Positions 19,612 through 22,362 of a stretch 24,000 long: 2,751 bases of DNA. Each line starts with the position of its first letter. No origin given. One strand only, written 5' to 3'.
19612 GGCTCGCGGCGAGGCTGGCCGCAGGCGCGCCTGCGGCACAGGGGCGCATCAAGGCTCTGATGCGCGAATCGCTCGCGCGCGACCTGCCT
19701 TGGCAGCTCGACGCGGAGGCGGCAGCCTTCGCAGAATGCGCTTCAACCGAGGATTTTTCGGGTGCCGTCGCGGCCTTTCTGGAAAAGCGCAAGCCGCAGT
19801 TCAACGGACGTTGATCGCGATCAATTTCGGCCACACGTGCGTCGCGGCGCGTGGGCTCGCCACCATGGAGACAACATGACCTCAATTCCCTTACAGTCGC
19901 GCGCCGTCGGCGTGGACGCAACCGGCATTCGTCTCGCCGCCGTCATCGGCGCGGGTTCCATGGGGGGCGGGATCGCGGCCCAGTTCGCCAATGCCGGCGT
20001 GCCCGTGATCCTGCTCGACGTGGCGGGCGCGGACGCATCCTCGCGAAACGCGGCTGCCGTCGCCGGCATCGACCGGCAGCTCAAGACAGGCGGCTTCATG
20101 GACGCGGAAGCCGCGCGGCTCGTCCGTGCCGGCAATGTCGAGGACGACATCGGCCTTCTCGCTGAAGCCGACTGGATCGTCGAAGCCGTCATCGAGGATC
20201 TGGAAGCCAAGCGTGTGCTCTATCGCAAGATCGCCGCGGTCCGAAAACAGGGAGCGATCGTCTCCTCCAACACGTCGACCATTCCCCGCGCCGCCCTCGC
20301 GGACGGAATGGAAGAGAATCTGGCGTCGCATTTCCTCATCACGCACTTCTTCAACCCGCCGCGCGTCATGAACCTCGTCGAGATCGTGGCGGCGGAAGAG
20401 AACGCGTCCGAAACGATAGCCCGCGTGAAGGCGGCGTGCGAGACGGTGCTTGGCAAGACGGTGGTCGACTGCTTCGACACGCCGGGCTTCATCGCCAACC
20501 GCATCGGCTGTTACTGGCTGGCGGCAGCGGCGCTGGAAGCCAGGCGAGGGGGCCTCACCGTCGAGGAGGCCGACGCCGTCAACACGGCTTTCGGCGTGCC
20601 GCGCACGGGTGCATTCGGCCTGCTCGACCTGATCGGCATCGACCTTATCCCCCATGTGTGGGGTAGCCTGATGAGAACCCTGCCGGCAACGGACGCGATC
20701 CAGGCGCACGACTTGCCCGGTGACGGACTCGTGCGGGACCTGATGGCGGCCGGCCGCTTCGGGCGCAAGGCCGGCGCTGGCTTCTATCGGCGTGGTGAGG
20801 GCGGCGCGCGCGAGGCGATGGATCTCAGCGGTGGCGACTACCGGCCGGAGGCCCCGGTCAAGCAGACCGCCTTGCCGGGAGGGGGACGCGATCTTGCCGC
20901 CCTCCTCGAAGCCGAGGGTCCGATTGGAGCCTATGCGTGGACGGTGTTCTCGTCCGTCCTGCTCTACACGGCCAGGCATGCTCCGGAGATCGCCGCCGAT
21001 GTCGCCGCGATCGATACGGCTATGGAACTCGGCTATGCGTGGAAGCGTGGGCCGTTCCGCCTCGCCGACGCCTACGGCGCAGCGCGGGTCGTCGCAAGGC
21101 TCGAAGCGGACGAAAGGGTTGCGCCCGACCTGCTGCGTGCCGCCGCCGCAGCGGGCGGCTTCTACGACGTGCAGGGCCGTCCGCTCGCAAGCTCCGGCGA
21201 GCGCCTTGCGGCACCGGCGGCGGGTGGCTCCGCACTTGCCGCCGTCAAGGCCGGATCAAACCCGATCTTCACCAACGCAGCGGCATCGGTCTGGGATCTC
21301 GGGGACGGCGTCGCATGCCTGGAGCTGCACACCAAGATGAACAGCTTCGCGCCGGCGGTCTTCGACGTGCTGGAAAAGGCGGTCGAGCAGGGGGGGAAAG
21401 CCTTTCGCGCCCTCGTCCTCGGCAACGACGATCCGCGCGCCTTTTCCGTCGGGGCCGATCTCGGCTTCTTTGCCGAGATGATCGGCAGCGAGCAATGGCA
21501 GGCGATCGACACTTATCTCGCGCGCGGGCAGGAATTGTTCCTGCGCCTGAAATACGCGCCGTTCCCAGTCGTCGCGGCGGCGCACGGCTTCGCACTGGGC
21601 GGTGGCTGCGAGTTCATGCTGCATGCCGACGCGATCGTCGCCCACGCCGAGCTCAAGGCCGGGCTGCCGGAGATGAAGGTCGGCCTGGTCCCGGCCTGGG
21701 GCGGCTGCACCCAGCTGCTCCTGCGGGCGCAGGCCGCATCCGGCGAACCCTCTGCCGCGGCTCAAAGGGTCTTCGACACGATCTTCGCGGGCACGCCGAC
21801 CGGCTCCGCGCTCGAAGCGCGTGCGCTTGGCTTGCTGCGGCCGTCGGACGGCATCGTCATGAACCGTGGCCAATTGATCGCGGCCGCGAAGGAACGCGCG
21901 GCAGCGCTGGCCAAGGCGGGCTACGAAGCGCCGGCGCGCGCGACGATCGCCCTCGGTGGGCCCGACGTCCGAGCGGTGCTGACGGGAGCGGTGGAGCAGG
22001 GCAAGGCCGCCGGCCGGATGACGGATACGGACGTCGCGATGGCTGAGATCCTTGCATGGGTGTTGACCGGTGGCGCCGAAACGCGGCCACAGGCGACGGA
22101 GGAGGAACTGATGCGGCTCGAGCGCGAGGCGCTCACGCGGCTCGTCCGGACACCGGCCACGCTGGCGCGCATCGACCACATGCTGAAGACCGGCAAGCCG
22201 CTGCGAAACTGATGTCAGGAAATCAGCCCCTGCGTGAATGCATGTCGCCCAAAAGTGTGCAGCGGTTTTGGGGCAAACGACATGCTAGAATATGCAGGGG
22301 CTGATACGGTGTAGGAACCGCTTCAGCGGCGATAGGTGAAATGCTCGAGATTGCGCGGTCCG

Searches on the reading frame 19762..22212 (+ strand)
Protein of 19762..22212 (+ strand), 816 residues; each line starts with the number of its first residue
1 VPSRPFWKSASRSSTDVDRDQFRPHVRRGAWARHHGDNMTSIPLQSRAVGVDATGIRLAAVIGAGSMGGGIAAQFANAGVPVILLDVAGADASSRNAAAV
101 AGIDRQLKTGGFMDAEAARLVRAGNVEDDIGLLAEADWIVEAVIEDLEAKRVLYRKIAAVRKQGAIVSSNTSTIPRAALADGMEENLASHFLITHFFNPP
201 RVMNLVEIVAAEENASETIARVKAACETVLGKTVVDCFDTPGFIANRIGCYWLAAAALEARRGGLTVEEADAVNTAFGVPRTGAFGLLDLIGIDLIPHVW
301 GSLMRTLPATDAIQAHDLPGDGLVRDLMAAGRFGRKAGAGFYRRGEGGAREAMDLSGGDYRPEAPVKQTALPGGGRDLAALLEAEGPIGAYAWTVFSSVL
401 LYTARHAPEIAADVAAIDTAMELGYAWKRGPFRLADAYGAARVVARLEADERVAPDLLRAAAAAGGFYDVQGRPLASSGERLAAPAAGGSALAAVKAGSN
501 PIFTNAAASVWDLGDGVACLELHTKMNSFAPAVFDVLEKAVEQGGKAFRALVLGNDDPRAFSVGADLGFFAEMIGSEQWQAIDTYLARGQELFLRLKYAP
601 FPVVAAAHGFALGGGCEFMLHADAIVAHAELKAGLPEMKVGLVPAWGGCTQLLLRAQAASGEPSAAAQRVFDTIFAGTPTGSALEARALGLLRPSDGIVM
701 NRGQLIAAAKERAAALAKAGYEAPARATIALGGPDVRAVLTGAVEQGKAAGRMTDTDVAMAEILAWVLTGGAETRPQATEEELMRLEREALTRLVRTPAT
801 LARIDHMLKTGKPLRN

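Call 88: search_protein_families(library=pfam, proteins=[window:19762-22212:+], max_evalue=0.00001)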
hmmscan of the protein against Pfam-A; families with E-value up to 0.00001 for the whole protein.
window:19762-22212:+ (816 aa): 4 families
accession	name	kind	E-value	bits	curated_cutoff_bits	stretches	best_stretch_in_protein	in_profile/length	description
PF02737.24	3HCDH_N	-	4.1e-46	157.6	22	1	59-239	2-179/180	3-hydroxyacyl-CoA dehydrogenase, NAD binding domain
PF00725.27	3HCDH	-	2.3e-20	73.4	22.1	1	242-343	1-96/97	3-hydroxyacyl-CoA dehydrogenase, C-terminal domain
PF00378.25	ECH_1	-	1e-19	71.3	27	1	515-655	4-142/251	Enoyl-CoA hydratase/isomerase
PF16113.10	ECH_2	-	8.6e-15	55.5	27.2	1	517-661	3-147/335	Enoyl-CoA hydratase/isomerase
